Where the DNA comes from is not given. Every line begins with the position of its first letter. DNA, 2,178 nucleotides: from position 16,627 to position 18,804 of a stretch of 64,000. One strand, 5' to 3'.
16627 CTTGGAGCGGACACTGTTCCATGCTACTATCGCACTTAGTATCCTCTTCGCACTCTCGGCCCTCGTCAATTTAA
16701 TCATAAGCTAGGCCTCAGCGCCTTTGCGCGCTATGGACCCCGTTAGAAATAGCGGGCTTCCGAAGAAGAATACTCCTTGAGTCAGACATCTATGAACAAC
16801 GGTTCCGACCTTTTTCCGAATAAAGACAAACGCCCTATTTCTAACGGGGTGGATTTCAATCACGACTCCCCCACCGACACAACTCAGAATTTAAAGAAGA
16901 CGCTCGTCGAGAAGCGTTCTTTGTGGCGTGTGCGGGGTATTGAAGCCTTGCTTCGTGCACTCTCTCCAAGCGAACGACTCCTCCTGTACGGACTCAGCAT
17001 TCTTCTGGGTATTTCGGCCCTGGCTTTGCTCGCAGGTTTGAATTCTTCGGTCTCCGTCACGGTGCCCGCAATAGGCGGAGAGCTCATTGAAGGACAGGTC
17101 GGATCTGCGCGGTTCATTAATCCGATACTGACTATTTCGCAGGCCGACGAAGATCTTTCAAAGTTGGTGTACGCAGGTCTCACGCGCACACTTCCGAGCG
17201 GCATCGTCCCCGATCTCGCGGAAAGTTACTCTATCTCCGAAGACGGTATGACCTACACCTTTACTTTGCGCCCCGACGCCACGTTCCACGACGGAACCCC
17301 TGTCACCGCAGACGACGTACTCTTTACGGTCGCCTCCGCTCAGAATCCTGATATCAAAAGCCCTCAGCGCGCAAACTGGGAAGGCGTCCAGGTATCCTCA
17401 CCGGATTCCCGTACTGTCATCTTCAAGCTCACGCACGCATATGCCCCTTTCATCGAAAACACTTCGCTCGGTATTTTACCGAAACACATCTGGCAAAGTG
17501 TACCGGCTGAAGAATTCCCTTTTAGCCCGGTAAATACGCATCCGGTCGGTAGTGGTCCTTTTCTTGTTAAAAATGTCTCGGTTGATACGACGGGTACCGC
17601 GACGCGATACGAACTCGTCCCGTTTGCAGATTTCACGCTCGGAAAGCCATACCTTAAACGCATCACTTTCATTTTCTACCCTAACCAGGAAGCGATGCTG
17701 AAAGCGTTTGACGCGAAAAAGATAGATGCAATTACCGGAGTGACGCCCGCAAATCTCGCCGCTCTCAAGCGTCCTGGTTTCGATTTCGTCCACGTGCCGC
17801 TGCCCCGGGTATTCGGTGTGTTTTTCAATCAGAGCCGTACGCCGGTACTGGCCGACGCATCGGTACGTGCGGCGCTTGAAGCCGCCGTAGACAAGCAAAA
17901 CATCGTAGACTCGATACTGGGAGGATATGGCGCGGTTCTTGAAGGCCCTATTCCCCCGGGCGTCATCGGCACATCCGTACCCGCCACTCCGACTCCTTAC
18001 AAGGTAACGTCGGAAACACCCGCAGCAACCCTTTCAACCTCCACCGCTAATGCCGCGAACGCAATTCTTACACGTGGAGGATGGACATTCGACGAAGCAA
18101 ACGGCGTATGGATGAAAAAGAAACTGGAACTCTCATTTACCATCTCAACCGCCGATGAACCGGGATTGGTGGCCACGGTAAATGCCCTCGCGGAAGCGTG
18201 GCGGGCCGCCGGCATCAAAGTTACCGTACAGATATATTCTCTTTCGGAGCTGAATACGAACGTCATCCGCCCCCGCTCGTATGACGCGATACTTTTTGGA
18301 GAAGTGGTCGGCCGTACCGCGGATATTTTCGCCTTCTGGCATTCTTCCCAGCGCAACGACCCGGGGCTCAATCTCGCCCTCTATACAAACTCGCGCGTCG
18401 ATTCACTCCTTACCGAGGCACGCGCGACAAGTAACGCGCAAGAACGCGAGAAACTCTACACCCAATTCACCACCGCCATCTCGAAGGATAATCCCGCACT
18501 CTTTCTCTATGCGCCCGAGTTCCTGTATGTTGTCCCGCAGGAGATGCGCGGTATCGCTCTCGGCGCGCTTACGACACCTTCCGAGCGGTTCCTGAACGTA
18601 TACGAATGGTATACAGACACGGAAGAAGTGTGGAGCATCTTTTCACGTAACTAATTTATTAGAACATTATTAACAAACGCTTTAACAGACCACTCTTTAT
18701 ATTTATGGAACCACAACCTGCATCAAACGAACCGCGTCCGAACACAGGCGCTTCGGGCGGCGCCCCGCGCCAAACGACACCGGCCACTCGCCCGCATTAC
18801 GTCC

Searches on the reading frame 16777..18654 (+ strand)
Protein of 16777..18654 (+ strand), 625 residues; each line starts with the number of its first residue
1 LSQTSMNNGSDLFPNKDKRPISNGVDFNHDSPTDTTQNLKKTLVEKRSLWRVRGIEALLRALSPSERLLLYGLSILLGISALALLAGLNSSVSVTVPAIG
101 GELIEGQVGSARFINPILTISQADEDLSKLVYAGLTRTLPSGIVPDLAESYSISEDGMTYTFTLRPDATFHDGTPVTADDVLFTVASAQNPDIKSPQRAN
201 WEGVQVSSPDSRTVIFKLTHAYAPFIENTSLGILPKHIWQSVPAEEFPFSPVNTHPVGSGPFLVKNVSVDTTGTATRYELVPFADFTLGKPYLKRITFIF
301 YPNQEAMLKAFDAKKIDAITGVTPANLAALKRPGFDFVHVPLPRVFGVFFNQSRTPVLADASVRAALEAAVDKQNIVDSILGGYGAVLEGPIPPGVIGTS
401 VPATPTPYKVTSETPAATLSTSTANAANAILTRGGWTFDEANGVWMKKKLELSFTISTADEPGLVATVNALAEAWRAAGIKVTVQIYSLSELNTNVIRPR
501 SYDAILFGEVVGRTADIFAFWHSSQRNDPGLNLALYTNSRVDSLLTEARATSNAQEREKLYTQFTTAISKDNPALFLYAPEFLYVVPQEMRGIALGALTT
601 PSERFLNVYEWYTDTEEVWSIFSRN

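Call 6: search_protein_families(library=pfam, proteins=[window:16777-18654:+], max_evalue=0.01)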
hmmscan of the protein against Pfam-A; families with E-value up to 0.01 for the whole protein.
window:16777-18654:+ (625 aa): 1 family
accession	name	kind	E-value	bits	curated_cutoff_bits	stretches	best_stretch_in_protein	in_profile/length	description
PF00496.27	SBP_bac_5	-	4e-67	227.3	32.4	1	143-511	2-348/368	Bacterial extracellular solute-binding proteins, family 5 Middle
